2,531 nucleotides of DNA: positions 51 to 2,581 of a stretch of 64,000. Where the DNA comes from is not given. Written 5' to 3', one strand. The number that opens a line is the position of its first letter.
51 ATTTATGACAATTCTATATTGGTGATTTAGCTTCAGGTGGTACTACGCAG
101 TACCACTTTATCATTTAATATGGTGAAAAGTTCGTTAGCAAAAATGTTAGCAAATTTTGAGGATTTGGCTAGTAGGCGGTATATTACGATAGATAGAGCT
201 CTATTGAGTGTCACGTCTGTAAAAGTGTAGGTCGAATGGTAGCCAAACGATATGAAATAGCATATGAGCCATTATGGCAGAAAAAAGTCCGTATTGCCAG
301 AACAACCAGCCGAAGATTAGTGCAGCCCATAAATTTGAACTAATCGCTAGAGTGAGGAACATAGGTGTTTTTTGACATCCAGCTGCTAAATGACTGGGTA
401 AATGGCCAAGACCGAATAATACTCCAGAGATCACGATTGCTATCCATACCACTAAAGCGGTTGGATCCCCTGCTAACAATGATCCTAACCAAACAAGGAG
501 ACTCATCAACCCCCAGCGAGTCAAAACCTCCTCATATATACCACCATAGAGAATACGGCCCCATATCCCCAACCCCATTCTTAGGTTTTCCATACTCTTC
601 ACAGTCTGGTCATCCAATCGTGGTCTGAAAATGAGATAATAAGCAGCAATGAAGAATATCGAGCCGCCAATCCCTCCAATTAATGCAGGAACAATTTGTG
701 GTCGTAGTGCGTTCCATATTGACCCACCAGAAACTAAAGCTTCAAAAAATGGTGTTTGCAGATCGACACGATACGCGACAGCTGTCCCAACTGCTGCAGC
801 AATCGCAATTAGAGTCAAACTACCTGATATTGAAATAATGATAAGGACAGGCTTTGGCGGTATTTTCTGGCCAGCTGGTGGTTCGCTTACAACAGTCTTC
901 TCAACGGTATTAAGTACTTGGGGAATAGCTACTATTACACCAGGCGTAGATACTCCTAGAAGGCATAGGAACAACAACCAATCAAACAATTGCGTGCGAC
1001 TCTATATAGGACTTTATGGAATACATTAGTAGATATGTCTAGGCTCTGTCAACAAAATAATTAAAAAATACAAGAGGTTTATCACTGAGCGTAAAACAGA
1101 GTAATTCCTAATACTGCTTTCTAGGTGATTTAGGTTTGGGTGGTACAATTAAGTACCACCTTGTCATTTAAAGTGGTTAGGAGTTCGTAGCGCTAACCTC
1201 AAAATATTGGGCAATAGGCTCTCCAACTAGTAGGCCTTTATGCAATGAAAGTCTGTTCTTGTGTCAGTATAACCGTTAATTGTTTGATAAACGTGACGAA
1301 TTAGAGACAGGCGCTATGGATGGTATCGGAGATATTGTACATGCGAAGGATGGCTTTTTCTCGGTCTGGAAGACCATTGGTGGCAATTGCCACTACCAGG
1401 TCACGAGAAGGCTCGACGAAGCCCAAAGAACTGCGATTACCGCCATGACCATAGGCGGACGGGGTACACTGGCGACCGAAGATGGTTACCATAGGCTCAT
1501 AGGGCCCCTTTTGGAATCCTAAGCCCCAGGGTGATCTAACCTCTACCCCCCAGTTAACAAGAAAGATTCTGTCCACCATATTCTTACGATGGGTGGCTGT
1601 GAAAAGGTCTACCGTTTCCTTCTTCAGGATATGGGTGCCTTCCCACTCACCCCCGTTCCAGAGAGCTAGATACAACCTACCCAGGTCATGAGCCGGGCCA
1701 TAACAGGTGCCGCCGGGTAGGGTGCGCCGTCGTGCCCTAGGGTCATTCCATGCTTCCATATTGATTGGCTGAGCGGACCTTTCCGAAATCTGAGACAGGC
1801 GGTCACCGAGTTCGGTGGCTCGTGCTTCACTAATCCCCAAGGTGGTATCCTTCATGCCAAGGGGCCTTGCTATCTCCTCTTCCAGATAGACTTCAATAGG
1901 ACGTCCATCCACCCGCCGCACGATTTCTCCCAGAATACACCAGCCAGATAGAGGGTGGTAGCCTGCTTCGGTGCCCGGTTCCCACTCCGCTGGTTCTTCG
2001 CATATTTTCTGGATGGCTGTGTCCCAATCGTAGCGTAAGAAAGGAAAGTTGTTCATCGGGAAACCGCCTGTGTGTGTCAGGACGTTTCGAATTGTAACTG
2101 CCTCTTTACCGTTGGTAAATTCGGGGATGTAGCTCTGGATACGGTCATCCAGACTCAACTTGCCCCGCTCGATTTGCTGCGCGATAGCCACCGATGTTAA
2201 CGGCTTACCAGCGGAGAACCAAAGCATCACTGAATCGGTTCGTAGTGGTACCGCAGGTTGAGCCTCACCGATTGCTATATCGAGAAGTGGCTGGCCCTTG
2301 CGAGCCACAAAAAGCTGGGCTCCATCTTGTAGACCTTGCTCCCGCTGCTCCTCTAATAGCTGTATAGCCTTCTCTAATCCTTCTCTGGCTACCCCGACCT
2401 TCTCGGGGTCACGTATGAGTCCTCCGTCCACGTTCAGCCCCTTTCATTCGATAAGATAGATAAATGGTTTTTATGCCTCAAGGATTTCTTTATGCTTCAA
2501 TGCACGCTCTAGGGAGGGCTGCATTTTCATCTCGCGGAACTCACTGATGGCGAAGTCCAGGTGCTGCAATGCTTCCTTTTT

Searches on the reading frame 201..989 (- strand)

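Call 15: search_protein_families(library=pfam, proteins=[window:201-989:-], max_evalue=0.001)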
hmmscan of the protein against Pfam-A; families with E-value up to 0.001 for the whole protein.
window:201-989:- (262 aa): 1 family
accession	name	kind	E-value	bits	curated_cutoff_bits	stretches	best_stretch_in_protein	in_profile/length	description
PF02517.21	Rce1-like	-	1.7e-10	41.4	22.4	1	143-247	9-92/93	Type II CAAX prenyl endopeptidase Rce1-like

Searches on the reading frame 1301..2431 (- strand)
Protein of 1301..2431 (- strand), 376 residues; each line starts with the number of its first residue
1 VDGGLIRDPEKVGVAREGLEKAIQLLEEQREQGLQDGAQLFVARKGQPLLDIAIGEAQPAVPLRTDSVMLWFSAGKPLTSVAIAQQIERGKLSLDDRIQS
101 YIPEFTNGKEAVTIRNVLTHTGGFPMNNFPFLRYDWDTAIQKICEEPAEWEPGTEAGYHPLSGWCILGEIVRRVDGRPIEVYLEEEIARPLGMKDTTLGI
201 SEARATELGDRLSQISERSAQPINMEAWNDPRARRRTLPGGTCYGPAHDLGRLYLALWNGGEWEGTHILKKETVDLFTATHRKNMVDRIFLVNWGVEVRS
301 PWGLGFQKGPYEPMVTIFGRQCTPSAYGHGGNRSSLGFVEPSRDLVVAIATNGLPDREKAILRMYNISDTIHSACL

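Call 15: search_protein_families(library=pfam, proteins=[window:1301-2431:-], max_evalue=0.001)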
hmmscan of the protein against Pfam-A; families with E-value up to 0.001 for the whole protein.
window:1301-2431:- (376 aa): 1 family
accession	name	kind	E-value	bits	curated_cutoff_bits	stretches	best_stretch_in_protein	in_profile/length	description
PF00144.29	Beta-lactamase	-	1.2e-59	202.6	27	1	24-360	3-317/329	Beta-lactamase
